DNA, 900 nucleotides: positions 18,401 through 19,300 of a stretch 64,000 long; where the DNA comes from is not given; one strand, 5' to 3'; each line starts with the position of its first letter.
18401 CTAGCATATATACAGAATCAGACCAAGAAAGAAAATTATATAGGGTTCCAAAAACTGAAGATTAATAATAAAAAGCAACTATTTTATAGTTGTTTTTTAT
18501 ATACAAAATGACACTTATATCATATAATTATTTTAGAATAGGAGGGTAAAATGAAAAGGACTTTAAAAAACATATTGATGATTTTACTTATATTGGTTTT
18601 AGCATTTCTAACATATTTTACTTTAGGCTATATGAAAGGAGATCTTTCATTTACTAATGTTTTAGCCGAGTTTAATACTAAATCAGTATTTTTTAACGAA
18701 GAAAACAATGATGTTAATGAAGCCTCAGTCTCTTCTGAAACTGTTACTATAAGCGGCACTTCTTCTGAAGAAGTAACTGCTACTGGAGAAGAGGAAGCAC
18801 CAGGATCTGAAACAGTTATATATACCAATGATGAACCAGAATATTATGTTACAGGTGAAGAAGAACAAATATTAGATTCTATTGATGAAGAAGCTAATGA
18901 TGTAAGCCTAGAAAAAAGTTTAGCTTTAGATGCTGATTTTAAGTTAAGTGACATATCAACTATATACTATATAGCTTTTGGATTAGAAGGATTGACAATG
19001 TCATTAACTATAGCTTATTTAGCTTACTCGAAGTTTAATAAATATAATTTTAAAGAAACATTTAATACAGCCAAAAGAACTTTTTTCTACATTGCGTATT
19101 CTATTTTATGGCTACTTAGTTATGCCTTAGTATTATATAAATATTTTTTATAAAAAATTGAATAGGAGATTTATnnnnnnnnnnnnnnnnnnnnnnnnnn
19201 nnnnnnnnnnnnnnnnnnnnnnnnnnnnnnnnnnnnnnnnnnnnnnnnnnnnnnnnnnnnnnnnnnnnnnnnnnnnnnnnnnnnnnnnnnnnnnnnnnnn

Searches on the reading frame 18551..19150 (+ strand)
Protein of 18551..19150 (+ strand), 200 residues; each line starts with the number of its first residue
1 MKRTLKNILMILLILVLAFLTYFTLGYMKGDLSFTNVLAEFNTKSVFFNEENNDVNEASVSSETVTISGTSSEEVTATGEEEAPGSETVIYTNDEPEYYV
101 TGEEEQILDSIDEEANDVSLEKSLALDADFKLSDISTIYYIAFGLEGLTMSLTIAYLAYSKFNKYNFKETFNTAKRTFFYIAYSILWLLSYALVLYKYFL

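Call 3: search_protein_families(library=pfam, proteins=[window:18551-19150:+], max_evalue=0.1)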
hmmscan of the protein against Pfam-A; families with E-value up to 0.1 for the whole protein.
window:18551-19150:+ (200 aa): 1 family
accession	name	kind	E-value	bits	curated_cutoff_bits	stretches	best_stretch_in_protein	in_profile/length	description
PF13491.11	FtsK_4TM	-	0.029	14.5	23.1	0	2-39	1-38/171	4TM region of DNA translocase FtsK/SpoIIIE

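Call 4: search_protein_families(library=ncbifam, proteins=[window:18551-19150:+], max_evalue=0.1)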
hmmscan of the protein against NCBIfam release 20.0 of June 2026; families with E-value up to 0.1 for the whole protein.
window:18551-19150:+ (200 aa): 0 families

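Call 36: find_homologous_proteins(query=window:18551-19150:+, max_evalue=0.01)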
Query window:18551-19150:+ (200 aa): 10 proteins with E <= 0.01 among 567 candidates.
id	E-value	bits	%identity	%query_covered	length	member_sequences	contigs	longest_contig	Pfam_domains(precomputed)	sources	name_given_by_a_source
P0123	2.1e-119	414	100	100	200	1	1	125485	-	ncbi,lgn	-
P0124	1.0e-34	138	46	100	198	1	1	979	-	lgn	-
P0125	3.6e-32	130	44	93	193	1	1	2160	-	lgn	-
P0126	1.3e-31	128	43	100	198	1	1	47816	PF13491.12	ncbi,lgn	-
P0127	2.4e-30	124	43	100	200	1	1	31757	-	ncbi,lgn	-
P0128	5.7e-30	122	41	100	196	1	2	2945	-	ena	-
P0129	6.9e-27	112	39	89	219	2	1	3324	-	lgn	-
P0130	1.4e-26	111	41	97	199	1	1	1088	-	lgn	-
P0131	9.6e-26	109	37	100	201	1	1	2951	-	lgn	-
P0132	4.8e-25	106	34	100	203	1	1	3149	-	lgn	-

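Call 39: find_encoding_contigs(protein=P0126, flank=6000, max_places=2)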
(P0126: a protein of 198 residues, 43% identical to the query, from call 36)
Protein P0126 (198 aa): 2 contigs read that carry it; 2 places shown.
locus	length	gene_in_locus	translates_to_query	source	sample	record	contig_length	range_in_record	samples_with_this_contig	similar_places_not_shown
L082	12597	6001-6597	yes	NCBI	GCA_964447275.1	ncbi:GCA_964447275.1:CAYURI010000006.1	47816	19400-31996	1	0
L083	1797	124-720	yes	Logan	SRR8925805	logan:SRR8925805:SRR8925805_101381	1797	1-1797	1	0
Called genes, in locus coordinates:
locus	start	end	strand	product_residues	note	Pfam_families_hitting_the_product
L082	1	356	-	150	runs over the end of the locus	-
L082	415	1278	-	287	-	PF00882:Zn_dep_PLPC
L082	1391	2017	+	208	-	-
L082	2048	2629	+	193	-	-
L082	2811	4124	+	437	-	PF01225:Mur_ligase, PF08245:Mur_ligase_M, PF02875:Mur_ligase_C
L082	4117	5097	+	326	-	-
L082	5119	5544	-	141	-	-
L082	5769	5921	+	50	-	-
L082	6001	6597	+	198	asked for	PF13491:FtsK_4TM (faint)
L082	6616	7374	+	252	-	PF18761:Heliorhodopsin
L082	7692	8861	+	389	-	PF00270:DEAD, PF04851:ResIII, PF00271:Helicase_C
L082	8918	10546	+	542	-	PF00005:ABC_tran, PF02463:SMC_N (faint), PF13175:AAA_15 (faint), PF13191:AAA_16 (faint), PF13476:AAA_23 (faint), PF13555:AAA_29 (faint), PF12848:ABC_tran_Xtn, PF00005:ABC_tran, +2 more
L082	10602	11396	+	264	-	PF00106:adh_short, PF08659:KR, PF13561:adh_short_C2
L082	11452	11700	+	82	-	PF06135:IreB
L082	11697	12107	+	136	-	PF03652:RuvX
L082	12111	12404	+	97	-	PF06949:DUF1292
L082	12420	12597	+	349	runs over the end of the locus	PF02618:YceG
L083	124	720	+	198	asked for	PF13491:FtsK_4TM (faint)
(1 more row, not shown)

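Call 40: find_encoding_contigs(protein=P0127, flank=6000, max_places=2)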
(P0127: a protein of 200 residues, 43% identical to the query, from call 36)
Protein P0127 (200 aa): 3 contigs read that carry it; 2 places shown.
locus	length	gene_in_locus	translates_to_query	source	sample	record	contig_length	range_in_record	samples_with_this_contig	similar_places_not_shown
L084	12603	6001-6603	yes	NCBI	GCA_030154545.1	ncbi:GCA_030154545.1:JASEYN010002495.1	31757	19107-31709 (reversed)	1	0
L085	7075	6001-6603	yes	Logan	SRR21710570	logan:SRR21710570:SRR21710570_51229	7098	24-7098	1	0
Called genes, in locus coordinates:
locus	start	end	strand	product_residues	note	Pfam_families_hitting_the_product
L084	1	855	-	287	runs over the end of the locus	PF00882:Zn_dep_PLPC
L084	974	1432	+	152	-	-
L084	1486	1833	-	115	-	-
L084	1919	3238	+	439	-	PF01225:Mur_ligase, PF08245:Mur_ligase_M, PF02875:Mur_ligase_C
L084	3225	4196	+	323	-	-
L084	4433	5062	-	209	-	-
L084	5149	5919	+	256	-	-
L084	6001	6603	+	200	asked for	-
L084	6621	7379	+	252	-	PF18761:Heliorhodopsin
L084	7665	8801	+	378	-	PF04851:ResIII, PF00270:DEAD, PF00271:Helicase_C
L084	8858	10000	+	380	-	PF02463:SMC_N (faint), PF13191:AAA_16 (faint), PF00005:ABC_tran, PF13175:AAA_15 (faint), PF13555:AAA_29 (faint), PF13304:AAA_21 (faint), PF12848:ABC_tran_Xtn, PF00005:ABC_tran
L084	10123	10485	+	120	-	PF00005:ABC_tran (weak), PF13304:AAA_21 (weak)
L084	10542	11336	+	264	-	PF00106:adh_short, PF08659:KR, PF13561:adh_short_C2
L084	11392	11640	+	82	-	PF06135:IreB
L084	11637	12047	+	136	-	PF03652:RuvX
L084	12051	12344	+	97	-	PF06949:DUF1292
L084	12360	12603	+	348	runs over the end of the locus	PF02618:YceG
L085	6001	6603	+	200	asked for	-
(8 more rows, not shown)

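Call 41: find_encoding_contigs(protein=P0129, flank=6000, max_places=2)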
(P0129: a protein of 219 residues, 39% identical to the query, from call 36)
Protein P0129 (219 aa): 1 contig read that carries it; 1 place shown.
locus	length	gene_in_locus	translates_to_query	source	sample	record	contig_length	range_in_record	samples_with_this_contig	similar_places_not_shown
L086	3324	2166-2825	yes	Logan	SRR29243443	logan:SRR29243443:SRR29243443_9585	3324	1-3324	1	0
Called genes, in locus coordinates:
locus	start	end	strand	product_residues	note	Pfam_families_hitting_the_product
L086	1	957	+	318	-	?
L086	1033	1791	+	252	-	-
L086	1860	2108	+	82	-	-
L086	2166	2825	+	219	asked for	-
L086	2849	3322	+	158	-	?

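Call 42: find_encoding_contigs(protein=P0131, flank=6000, max_places=2)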
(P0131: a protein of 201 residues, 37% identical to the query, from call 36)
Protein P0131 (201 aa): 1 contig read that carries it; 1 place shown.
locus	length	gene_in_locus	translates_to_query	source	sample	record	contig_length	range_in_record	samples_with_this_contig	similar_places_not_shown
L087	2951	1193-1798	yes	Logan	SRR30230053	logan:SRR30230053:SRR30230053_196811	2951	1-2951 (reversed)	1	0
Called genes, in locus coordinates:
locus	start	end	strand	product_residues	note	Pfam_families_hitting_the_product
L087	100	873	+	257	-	-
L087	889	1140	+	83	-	-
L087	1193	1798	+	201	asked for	-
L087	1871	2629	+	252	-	PF18761:Heliorhodopsin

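Call 43: find_encoding_contigs(protein=P0132, flank=6000, max_places=2)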
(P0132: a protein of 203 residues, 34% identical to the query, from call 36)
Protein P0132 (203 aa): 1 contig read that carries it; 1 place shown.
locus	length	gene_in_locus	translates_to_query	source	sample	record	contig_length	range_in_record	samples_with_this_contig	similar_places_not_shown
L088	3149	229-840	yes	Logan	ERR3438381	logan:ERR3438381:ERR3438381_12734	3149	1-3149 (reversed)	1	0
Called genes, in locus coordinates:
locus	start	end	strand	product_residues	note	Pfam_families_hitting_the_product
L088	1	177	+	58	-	?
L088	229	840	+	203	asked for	-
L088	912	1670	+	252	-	PF18761:Heliorhodopsin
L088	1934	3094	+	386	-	PF04851:ResIII, PF00270:DEAD, PF00271:Helicase_C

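Call 44: find_encoding_contigs(protein=P0128, flank=6000, max_places=2)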
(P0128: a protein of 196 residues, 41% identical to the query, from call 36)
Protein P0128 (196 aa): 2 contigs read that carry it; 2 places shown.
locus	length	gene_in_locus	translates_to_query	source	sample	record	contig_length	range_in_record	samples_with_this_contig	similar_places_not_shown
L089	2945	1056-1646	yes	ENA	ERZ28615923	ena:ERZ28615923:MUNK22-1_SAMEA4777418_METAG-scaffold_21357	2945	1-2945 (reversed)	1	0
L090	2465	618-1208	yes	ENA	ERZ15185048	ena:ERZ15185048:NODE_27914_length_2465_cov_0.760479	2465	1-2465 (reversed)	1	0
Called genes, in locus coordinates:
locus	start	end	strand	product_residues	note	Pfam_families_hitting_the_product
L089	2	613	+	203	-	?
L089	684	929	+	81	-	-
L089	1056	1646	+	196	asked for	-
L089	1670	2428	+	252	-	PF18761:Heliorhodopsin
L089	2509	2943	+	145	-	?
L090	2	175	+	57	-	?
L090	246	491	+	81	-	-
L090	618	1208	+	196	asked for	-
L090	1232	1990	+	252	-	PF18761:Heliorhodopsin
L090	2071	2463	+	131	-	?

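Call 58: predict_structure(alignment_id=A2)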
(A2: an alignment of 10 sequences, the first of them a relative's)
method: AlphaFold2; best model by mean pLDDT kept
length: 200 residues; sequences in the alignment: 10
mean_pLDDT: 53.0   pTM: 0.28
mean pLDDT of the five models: 53.0, 50.3, 49.6, 49.4, 49.1
residues with pLDDT >= 90: 0; 70-90: 58; 50-70: 41; < 50: 101
segments of 3 or more residues with pLDDT < 50: 33-133
pLDDT, mean of each block of 10 residues (from residue 1): 72 78 65 45 36 34 30 29 31 34 36 43 44 57 73 71 63 73 78 68
secondary structure, 60 per line:
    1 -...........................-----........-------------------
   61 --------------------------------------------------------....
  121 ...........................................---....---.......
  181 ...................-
elements in order: H2-28 H34-41 H117-163 H167-170 H174-199

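Call 59: search_protein_representatives(alignment_id=A2)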
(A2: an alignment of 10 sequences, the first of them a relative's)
Query: 10 sequences, 197 profile positions. Proteins with E-value up to 0.001 (for the whole library): 225; up to 1e-10: 75; up to 1e-30: 3. The best 150 are listed.
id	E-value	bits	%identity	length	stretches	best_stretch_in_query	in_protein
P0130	6.1e-81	287.2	-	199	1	1-196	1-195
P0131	1.7e-73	262.9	-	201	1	1-197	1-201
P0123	2.8e-65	236.1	-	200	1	1-196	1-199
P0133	2.5e-24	102.4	-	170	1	15-196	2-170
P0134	5.5e-21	91.5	-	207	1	1-188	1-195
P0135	3.8e-19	85.5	-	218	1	1-195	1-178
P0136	2.6e-18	82.7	-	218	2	121-190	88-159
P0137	3.7e-18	82.3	-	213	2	130-186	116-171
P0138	3.8e-18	82.2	-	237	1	1-191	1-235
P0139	5.4e-18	81.7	-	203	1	1-196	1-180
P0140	8.4e-18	81.1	-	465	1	1-192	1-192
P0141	1.2e-17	80.6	-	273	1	1-187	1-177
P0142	1.3e-17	80.5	-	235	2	107-196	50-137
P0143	3.0e-17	79.3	-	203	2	86-188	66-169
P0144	6.1e-17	78.3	-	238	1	1-195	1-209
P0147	3.8e-16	75.7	-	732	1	1-186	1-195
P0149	6.1e-16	75.0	-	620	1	1-186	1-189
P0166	1.0e-13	67.8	-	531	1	1-181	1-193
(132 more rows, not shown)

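Call 61: search_protein_families(library=pfam, proteins=[P0134, P0135, P0139, P0140, P0147, P0149, P0166, P0138], max_evalue=0.01)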
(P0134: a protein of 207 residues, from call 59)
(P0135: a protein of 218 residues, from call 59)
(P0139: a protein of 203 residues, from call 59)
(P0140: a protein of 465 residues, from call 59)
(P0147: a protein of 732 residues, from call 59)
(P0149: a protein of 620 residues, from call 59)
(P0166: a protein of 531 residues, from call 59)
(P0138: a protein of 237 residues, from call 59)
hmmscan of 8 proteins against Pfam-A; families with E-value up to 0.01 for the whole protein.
P0134 (207 aa): 2 families
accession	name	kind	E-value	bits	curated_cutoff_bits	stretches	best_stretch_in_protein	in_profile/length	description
PF22251.1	PFF1_TM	-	9.2e-06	25.8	32.3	1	53-192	135-281/300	Vacuolar membrane protease, transmembrane domain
PF12685.13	SpoIIIAH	-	0.0066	16.8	30.6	0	6-107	2-98/191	SpoIIIAH-like protein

P0135 (218 aa): 7 families
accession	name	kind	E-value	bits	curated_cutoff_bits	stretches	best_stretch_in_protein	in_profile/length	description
PF05767.17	Pox_A14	-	8.3e-05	23.1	27.7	1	115-195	8-84/93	Poxvirus virion envelope protein A14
PF12685.13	SpoIIIAH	-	0.0001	22.8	30.6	1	6-91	2-76/191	SpoIIIAH-like protein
PF11190.13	DUF2976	-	0.0006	20.1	28.2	1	123-184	26-85/87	Protein of unknown function (DUF2976)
PF06682.17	SARAF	-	0.0011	19.1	30.8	1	3-98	158-244/333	SOCE-associated regulatory factor of calcium homoeostasis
PF12725.13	DUF3810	-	0.0015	18.4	28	0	128-201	26-99/311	Protein of unknown function (DUF3810)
PF01284.28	MARVEL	-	0.0026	18.2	32.8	1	7-181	7-100/135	Membrane-associating domain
PF04932.20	Wzy_C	-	0.0028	17.9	31.7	0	132-188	24-70/149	O-Antigen ligase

P0139 (203 aa): 1 family
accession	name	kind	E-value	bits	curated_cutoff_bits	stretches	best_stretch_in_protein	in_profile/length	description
PF13858.11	DUF4199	-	0.0081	17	32.3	1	122-197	18-103/165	Protein of unknown function (DUF4199)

P0140 (465 aa): 1 family
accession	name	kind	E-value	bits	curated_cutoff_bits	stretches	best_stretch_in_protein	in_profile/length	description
PF13965.12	SID-1_RNA_chan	-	0.003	16.6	28.7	0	145-191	484-530/594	dsRNA-gated channel SID-1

P0147 (732 aa): 1 family
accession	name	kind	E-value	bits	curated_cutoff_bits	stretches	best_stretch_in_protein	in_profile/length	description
PF08757.17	CotH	-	5.8e-46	157.9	23.8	1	311-695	1-321/322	CotH kinase protein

P0149 (620 aa): 2 families
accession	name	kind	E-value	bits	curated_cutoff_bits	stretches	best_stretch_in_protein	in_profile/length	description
PF13229.12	Beta_helix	-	9.2e-06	25.8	25.9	2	293-455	2-148/158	Right handed beta helix region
PF22251.1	PFF1_TM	-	0.0037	17.3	32.3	1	9-187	102-280/300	Vacuolar membrane protease, transmembrane domain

P0166 (531 aa): 1 family
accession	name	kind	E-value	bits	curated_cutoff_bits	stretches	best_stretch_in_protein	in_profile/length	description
PF12685.13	SpoIIIAH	-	0.0084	16.5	30.6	1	6-87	2-73/191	SpoIIIAH-like protein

P0138 (237 aa): 0 families

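Call 62: search_protein_families(library=ncbifam, proteins=[P0134, P0135, P0139, P0140, P0147, P0149], max_evalue=0.01)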
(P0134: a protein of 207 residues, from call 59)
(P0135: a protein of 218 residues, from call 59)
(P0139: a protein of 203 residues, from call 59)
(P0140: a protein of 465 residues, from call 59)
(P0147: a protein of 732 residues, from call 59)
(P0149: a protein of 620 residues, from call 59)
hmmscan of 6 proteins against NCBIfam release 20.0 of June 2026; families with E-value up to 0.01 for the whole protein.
P0134 (207 aa): 3 families
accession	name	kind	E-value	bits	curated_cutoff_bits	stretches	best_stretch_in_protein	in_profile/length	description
NF006360.0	PRK08581.1-2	equivalog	0.00026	19.5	605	1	12-137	9-131/709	amidase domain-containing protein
TIGR00585.2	mutl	equivalog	0.0029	16.5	180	1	51-138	343-435/555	DNA mismatch repair endonuclease MutL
NF033598.2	elast_bind_EbpS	equivalog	0.0045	15.9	300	1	11-137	312-439/498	elastin-binding protein EbpS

P0135 (218 aa): 5 families
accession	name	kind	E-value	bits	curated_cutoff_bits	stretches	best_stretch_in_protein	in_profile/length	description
NF042931.1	SAG1386_EF1546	equivalog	3.7e-05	23.9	80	0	9-90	36-97/158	SAG1386/EF1546 family surface-associated protein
NF033598.2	elast_bind_EbpS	equivalog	0.00054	19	300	0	9-105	312-408/498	elastin-binding protein EbpS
TIGR00912.1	2A0309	subfamily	0.00096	18.6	139.55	1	113-176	32-95/357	endospore germination permease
TIGR04526.1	predic_Ig_block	subfamily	0.0022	17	150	1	2-100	2-100/693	putative immunoglobulin-blocking virulence protein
NF033860.0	Wzy_O6_O28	subfamily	0.0078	15.2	75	0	129-179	50-101/385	oligosaccharide repeat unit polymerase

P0139 (203 aa): 0 families

P0140 (465 aa): 0 families

P0147 (732 aa): 2 families
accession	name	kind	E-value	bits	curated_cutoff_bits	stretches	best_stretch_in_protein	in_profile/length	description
NF045889.1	ICE_Mbov_0396_TM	equivalog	0.00068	19.2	70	1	140-216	51-129/306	Mbov_0396 family ICE element transmembrane protein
NF045848.1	MMCAP2_0566_fam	domain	0.0055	16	90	1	135-268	48-178/322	MMCAP2_0566 family conjugal transfer protein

P0149 (620 aa): 0 families

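Call 73: find_encoding_contigs(protein=P0125, flank=3000, max_places=2)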
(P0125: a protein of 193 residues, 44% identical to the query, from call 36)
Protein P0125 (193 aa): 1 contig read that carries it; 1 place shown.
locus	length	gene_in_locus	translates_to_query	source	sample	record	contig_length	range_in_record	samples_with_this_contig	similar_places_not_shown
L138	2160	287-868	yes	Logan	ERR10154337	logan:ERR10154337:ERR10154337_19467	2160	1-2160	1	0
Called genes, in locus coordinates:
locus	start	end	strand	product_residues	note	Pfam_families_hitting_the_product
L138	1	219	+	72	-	?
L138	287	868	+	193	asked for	-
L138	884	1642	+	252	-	PF18761:Heliorhodopsin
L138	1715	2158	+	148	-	?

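Call 74: find_encoding_contigs(protein=P0130, flank=3000, max_places=2)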
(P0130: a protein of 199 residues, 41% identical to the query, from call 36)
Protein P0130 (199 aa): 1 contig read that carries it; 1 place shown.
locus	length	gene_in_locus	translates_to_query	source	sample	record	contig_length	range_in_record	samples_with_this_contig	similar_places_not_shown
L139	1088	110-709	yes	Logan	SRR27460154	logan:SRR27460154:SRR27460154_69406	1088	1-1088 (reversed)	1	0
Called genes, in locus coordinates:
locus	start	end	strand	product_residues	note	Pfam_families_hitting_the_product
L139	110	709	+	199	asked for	-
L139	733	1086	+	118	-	?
